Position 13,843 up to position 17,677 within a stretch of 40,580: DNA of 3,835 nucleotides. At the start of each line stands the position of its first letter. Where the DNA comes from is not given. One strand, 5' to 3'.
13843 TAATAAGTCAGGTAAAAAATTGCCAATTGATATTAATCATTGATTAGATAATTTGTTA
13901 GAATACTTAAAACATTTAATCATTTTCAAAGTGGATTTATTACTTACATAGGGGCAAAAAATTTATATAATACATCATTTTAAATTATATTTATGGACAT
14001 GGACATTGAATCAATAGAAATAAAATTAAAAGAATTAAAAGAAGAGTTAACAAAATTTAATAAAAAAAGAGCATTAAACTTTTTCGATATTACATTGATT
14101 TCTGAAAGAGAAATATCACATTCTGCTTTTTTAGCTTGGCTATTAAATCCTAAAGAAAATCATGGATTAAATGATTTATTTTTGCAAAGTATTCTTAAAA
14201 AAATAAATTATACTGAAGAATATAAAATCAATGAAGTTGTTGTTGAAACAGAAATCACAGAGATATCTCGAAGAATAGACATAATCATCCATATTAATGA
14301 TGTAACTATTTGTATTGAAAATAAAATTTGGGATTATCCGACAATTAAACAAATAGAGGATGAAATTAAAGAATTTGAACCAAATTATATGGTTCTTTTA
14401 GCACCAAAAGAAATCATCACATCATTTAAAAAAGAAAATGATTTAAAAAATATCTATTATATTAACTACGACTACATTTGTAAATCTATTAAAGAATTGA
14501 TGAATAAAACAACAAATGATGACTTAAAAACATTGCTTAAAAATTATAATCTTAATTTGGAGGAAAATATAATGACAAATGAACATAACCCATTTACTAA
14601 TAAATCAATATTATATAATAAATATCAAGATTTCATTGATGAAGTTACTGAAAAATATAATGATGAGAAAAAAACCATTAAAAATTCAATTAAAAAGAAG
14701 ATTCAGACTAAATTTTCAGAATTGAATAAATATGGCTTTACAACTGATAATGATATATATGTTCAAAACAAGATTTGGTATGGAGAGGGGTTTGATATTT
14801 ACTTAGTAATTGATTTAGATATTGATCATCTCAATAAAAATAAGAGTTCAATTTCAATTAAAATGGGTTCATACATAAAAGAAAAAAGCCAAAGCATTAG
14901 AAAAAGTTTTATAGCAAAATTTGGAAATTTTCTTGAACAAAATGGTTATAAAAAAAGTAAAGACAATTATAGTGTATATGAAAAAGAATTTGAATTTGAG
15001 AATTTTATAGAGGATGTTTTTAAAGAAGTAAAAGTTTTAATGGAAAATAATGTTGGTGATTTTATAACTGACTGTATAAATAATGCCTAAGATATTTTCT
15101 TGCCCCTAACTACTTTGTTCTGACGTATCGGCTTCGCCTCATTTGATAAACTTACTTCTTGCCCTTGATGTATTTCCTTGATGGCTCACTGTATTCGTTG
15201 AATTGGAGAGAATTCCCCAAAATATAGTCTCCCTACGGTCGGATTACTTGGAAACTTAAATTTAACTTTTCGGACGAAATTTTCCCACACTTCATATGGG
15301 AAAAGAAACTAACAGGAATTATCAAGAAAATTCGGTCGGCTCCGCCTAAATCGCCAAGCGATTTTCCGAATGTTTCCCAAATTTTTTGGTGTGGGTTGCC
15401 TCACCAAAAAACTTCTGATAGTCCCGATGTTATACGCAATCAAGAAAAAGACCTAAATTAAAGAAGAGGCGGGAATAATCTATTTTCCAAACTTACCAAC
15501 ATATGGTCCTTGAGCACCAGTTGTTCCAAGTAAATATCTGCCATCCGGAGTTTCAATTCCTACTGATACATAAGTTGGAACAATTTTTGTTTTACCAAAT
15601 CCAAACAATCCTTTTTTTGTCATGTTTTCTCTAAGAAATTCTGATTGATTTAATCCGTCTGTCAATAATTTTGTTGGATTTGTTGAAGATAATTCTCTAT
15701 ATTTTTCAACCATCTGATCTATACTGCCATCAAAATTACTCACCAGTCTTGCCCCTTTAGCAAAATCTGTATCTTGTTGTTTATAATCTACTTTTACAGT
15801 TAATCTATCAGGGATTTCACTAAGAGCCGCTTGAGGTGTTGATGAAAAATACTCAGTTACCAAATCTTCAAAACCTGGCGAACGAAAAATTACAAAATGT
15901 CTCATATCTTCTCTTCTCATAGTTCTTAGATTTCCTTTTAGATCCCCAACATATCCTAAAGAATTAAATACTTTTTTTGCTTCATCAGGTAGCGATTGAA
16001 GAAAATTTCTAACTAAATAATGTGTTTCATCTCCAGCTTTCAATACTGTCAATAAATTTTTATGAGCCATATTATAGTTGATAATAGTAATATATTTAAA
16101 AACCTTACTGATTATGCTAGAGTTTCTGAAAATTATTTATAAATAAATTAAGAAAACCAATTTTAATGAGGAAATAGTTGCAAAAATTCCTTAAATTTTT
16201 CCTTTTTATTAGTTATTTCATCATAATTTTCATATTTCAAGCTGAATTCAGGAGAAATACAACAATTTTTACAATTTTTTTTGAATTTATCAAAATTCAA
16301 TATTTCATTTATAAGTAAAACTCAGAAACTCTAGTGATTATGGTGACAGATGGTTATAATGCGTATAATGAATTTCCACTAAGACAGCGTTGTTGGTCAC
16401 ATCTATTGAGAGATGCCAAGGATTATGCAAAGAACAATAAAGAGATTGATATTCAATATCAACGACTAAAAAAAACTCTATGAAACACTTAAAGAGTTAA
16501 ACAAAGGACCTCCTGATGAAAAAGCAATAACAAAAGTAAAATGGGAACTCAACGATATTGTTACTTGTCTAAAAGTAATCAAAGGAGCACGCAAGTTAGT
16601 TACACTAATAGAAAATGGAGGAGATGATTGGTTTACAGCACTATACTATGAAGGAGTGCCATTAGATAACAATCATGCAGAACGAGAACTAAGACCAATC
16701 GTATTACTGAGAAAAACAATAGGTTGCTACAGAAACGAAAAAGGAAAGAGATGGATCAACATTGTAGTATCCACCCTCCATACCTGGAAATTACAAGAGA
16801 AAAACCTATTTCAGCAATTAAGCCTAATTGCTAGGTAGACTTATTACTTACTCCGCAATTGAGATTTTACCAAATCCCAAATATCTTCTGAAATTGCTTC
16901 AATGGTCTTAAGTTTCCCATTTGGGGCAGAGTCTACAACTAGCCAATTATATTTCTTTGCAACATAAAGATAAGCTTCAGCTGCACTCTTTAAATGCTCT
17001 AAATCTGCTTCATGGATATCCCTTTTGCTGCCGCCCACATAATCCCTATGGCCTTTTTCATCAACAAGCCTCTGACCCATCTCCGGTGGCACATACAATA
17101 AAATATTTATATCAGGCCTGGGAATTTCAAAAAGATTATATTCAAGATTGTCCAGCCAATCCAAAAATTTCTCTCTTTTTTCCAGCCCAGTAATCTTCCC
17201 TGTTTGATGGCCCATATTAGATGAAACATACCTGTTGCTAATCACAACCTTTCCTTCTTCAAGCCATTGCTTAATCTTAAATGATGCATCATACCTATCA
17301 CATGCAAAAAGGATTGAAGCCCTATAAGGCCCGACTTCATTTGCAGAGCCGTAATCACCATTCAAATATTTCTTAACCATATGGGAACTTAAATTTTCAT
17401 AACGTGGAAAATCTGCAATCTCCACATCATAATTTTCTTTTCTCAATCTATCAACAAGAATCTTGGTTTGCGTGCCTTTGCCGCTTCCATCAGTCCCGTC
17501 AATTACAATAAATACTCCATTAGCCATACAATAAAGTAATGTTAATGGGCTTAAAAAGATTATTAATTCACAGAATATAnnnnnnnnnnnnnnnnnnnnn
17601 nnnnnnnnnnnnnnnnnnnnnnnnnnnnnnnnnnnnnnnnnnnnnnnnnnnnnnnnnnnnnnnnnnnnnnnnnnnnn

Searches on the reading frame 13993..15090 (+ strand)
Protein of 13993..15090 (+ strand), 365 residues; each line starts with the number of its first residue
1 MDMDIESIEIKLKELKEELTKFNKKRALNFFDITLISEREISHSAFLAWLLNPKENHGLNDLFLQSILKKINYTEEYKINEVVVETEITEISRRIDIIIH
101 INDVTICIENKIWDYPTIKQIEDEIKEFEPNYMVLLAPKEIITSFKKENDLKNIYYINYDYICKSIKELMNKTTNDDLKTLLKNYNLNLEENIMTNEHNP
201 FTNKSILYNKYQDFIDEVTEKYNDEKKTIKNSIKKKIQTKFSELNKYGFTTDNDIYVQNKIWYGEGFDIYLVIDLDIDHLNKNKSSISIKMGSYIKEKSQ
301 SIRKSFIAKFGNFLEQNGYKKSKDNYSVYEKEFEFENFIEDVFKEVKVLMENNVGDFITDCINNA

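Call 26: search_protein_families(library=pfam, proteins=[window:13993-15090:+], max_evalue=0.001)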
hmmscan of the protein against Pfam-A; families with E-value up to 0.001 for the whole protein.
window:13993-15090:+ (365 aa): 1 family
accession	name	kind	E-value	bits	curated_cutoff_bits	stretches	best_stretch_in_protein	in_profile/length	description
PF14281.12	PDDEXK_4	-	3.1e-17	63.5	22.3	1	29-185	2-181/183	PD-(D/E)XK nuclease superfamily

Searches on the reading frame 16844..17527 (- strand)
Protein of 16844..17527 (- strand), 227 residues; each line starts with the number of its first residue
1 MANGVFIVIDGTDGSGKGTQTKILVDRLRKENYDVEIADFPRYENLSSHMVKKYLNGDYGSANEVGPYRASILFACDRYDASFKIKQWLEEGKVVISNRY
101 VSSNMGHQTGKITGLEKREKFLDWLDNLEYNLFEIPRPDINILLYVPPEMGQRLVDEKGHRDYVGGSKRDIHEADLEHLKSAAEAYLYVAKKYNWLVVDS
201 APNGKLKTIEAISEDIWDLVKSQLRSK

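Call 26: search_protein_families(library=pfam, proteins=[window:16844-17527:-], max_evalue=0.001)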
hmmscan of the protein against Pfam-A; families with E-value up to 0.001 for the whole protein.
window:16844-17527:- (227 aa): 2 families
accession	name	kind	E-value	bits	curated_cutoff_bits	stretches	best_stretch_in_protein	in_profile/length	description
PF02223.23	Thymidylate_kin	-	8.9e-22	78.1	27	1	9-203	1-177/185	Thymidylate kinase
PF01712.25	dNK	-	1.9e-06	28.3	27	1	7-222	1-200/203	Deoxynucleoside kinase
